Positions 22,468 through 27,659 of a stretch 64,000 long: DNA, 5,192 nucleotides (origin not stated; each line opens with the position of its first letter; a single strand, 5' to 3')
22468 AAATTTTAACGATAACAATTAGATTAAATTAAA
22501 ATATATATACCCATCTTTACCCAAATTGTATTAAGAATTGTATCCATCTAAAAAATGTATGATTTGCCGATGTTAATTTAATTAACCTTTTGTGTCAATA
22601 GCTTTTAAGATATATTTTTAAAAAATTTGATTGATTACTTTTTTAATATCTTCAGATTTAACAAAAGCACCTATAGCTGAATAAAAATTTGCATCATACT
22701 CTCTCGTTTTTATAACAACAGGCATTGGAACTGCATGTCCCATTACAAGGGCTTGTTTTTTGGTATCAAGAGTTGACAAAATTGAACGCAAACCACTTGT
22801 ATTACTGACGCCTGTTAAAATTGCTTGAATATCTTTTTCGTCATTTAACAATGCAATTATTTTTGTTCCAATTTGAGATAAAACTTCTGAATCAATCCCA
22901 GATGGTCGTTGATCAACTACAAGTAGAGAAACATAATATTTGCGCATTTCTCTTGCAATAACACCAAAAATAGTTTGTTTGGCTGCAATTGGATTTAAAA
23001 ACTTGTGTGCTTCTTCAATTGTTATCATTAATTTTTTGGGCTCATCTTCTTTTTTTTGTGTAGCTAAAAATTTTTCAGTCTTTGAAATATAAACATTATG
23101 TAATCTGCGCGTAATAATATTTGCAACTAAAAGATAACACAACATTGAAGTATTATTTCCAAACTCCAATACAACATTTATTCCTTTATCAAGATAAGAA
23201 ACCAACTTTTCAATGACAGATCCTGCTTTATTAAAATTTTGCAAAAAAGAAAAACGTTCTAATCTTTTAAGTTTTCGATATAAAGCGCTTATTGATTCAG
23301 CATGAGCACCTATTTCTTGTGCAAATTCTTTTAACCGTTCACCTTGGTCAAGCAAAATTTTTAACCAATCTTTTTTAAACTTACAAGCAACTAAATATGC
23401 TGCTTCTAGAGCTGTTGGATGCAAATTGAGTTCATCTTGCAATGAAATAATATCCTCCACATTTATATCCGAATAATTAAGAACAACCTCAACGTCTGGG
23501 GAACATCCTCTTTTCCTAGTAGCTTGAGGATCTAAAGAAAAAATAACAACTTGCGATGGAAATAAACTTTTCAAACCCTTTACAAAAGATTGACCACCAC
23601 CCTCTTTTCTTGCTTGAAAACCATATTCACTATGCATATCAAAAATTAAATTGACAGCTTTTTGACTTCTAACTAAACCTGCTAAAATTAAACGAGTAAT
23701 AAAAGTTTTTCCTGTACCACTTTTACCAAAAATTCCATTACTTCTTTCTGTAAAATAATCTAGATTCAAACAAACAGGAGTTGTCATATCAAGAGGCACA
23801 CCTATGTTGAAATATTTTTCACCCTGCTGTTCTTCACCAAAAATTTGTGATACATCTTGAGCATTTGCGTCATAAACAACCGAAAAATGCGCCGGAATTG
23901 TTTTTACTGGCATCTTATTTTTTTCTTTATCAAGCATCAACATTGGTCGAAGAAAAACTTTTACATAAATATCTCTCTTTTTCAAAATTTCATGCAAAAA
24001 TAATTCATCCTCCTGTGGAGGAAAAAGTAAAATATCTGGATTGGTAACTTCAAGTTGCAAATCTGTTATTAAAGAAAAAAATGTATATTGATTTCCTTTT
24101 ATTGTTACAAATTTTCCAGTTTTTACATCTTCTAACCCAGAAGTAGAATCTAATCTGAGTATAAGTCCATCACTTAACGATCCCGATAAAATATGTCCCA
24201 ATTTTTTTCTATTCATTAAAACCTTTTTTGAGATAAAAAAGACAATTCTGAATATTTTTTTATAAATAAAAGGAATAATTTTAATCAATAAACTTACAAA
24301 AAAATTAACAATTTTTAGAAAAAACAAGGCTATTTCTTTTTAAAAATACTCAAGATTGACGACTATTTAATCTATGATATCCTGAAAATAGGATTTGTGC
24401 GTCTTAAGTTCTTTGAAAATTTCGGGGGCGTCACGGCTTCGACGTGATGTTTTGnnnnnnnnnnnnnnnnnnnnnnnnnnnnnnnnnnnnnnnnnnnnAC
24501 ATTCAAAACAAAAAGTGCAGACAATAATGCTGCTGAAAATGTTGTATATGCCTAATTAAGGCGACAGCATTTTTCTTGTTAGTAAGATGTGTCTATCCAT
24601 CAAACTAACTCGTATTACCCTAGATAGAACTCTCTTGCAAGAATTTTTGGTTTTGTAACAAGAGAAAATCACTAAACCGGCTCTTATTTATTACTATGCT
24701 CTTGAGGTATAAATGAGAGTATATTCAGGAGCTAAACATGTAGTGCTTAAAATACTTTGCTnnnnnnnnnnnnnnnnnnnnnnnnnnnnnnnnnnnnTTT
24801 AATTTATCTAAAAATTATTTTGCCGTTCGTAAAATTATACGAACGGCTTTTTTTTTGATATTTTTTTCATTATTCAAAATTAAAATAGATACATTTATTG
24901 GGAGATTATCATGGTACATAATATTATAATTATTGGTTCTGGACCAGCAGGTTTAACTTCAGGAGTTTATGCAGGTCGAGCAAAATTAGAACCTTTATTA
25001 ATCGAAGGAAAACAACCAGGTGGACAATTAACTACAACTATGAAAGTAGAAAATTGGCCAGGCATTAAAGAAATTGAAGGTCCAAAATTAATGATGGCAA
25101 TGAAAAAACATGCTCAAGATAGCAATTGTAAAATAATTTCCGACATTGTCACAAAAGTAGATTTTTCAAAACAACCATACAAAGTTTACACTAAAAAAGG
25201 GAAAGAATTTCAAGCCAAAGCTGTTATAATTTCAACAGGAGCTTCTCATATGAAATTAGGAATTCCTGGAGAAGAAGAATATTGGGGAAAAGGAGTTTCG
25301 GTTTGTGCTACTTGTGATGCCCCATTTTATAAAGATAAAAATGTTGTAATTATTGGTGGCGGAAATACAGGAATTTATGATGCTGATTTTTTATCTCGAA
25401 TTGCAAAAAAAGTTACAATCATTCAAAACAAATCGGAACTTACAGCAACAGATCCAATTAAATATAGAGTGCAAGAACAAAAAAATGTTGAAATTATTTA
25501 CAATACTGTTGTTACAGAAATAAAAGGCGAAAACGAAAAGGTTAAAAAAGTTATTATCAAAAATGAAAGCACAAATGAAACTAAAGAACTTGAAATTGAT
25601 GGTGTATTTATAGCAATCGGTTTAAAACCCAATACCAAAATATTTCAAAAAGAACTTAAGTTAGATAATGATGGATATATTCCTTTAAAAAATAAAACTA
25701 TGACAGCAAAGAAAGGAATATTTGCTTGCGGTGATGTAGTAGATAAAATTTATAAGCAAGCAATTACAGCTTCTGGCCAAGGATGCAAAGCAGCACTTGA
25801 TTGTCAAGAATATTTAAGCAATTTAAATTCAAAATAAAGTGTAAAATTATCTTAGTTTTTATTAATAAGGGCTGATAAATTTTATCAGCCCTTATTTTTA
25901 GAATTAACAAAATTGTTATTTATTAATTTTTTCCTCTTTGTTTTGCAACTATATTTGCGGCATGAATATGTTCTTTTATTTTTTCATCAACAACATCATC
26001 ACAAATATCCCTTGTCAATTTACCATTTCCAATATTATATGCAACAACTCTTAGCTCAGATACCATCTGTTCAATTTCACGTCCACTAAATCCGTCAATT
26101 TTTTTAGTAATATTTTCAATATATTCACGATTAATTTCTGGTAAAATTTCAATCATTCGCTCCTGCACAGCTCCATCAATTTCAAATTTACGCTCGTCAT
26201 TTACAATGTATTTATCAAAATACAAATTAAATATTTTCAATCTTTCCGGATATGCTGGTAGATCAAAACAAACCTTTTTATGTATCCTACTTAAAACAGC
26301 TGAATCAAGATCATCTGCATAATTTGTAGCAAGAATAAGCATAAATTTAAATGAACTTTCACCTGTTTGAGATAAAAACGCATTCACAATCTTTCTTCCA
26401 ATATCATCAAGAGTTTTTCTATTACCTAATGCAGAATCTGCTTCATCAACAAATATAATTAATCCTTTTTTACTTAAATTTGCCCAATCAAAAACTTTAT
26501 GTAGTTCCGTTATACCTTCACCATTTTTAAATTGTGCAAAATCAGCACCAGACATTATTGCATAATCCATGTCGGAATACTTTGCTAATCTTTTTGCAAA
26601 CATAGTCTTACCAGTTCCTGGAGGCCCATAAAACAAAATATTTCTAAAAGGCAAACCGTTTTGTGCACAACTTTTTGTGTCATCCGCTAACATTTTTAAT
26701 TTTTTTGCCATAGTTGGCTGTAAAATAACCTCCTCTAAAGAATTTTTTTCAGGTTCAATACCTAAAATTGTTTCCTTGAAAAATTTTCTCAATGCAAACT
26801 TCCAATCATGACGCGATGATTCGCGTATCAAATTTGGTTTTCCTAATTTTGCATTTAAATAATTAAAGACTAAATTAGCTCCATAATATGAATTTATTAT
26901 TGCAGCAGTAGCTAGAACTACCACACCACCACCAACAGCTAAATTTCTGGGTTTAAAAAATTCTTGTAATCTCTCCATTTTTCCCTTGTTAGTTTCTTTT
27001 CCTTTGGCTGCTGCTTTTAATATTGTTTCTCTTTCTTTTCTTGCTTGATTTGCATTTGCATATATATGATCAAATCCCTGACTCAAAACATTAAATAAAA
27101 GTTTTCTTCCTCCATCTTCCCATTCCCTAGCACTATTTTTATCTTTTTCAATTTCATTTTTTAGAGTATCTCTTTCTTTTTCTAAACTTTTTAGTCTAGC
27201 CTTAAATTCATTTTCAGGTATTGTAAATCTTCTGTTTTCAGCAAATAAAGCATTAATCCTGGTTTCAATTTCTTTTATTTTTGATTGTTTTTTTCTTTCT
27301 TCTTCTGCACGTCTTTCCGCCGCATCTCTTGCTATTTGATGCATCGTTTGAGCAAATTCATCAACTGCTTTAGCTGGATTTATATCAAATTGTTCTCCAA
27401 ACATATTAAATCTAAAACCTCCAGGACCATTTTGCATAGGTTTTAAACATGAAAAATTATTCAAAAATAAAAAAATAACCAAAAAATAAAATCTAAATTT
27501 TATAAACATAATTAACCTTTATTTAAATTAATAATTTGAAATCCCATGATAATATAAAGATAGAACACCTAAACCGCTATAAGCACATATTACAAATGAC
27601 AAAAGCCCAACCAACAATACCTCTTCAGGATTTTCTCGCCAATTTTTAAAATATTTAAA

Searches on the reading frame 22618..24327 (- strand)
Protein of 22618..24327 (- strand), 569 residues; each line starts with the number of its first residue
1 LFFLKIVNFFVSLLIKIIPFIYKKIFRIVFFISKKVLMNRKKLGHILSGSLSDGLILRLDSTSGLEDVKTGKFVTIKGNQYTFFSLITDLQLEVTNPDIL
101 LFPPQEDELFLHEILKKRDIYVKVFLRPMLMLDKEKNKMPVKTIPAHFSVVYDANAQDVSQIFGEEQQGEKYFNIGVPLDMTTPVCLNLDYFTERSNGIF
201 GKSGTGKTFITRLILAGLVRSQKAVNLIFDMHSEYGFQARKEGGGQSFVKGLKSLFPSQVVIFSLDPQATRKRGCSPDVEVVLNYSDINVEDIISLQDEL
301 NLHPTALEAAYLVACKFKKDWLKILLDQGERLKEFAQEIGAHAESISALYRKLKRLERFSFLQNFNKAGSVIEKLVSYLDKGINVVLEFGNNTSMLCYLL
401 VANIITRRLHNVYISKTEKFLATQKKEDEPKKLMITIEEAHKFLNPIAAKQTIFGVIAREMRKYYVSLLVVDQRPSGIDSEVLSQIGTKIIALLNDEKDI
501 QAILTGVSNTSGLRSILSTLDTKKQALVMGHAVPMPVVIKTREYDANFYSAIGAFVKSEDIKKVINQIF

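Call 5: search_protein_families(library=pfam, proteins=[window:22618-24327:-], max_evalue=0.0001)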
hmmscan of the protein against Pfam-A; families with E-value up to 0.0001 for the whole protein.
window:22618-24327:- (569 aa): 1 family
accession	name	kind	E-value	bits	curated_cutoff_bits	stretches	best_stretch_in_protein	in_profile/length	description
PF01935.23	DUF87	-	3.5e-30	106.2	23.2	1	174-408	2-219/220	Helicase HerA, central domain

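Call 69: search_protein_families(library=ncbifam, proteins=[window:22618-24327:-], max_evalue=0.00001)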
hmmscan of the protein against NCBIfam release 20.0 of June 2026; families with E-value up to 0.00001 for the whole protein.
window:22618-24327:- (569 aa): 7 families
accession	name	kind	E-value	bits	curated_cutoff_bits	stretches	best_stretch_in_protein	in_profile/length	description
NF040937.1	HerA_Thermprot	equivalog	7.7e-25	87.2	800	1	425-547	343-467/487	DNA double-strand break repair helicase HerA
NF042943.1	HerA_antiphage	equivalog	3.8e-24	85.2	800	2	428-555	430-563/566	anti-phage-associated helicase HerA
NF053655.1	CedD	equivalog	4.9e-19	68.4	600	1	285-542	284-526/527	DNA-translocating ATPase CedD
NF042944.1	HerA_antiphage_2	equivalog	1.6e-17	63.5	850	1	370-547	363-548/576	anti-phage-associated helicase HerA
NF040819.1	helicase_HerA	equivalog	1.7e-17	63.2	970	1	430-545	401-518/561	DNA double-strand break repair helicase HerA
NF033849.1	ser_rich_anae_1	subfamily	2.6e-09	35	650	1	330-508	918-1104/1163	serine-rich protein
NF045975.1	VirB4_plasma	equivalog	6.9e-07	27.3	590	0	122-241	453-561/894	Mbov_0397 family ICE element conjugal transfer ATPase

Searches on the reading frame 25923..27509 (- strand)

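Call 3: search_protein_families(library=pfam, proteins=[window:25923-27509:-], max_evalue=0.01)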
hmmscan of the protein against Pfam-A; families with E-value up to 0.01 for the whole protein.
window:25923-27509:- (528 aa): 14 families
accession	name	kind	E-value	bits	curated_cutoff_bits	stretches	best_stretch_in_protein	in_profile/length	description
PF00004.35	AAA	-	7.3e-26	91.6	21.2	1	291-416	1-130/131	ATPase family associated with various cellular activities (AAA)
PF13671.12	AAA_33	-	8.2e-05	23.4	27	0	291-313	2-24/143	AAA domain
PF13401.12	AAA_22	-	9.8e-05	23.1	27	0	290-310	7-27/130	AAA domain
PF05496.18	RuvB_N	-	0.00014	22.1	27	1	256-325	4-70/159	Holliday junction DNA helicase RuvB P-loop domain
PF07728.20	AAA_5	-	0.00017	22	22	1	290-408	1-138/139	AAA domain (dynein-related subfamily)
PF01078.27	Mg_chelatase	-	0.00019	21.3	20.3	1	289-309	23-43/207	Magnesium chelatase, subunit ChlI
PF13238.12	AAA_18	-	0.00041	21.3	29.4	0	291-325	1-40/128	AAA domain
PF13191.12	AAA_16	-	0.00062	20.7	32.6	0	284-322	21-58/167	AAA ATPase domain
PF13521.12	AAA_28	-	0.00097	19.8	27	0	291-316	2-27/164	AAA domain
PF18041.7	MapZ_EC1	-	0.0015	19.2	33.1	1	64-123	4-63/129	MapZ extracellular domain 1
PF20720.3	nSTAND3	-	0.0032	17.6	27.2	1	291-395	20-110/155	Novel STAND NTPase 3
PF13479.12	AAA_24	-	0.0036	17.6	27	0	290-310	4-24/195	AAA domain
PF25450.1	Rab11-FIP3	-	0.0045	17.7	31.9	1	57-137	35-115/125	Rab11-FIP3-like domain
PF07724.20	AAA_2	-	0.0092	16.5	27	0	289-360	4-87/166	AAA domain (Cdc48 subfamily)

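Call 69: search_protein_families(library=ncbifam, proteins=[window:25923-27509:-], max_evalue=0.00001)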
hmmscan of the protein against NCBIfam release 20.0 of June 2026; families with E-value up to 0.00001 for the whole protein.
window:25923-27509:- (528 aa): 14 families
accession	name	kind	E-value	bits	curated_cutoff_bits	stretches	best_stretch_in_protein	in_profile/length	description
NF003069.1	PRK03992.1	subfamily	7.2e-19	68.2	500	1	287-441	164-325/379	proteasome-activating nucleotidase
NF041006.2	cell_div_CdvC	equivalog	3.2e-18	65.8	650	1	248-437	105-292/370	cell division protein CdvC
NF042959.1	IteA_antiphage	equivalog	2.9e-17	62.9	510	1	282-441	118-278/367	anti-phage ATPase IteA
TIGR01241.2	FtsH_fam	equivalog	1.1e-16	60.8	600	1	289-439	196-353/598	ATP-dependent zinc metalloprotease FtsH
TIGR01242.2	TIGR01242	subfamily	1.4e-16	60.5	500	1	287-438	147-305/362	proteasome-activating nucleotidase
NF047747.1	PrtsmActNtasePan2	equivalog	1.9e-15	57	700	1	287-440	184-344/397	proteasome-activating nucleotidase Pan2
TIGR01243.1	CDC48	subfamily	3.3e-14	52.2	802.65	1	287-436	486-640/733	CDC48 family AAA ATPase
NF047748.1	PrtsmActNtasePan1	equivalog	3.8e-13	49.2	750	1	289-443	183-344/405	proteasome-activating nucleotidase Pan1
NF008004.0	PRK10733.1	equivalog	5.7e-12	44.4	1008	1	289-436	186-340/644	ATP-dependent zinc metalloprotease FtsH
TIGR03689.1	pup_AAA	equivalog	5.1e-08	32.1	504.75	1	287-517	215-461/512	proteasome ATPase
TIGR03922.1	T7SS_EccA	equivalog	2.7e-07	29.6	466.65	1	289-403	313-430/557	type VII secretion AAA-ATPase EccA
NF003226.0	PRK04195.1-1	equivalog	7.9e-07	28.4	588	1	257-361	12-112/405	replication factor C large subunit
TIGR02881.1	spore_V_K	equivalog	2.4e-06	26.8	422.95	1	290-404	44-158/261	stage V sporulation protein K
NF003229.0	PRK04195.1-5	equivalog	4.8e-06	25.5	280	1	257-359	15-114/413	replication factor C large subunit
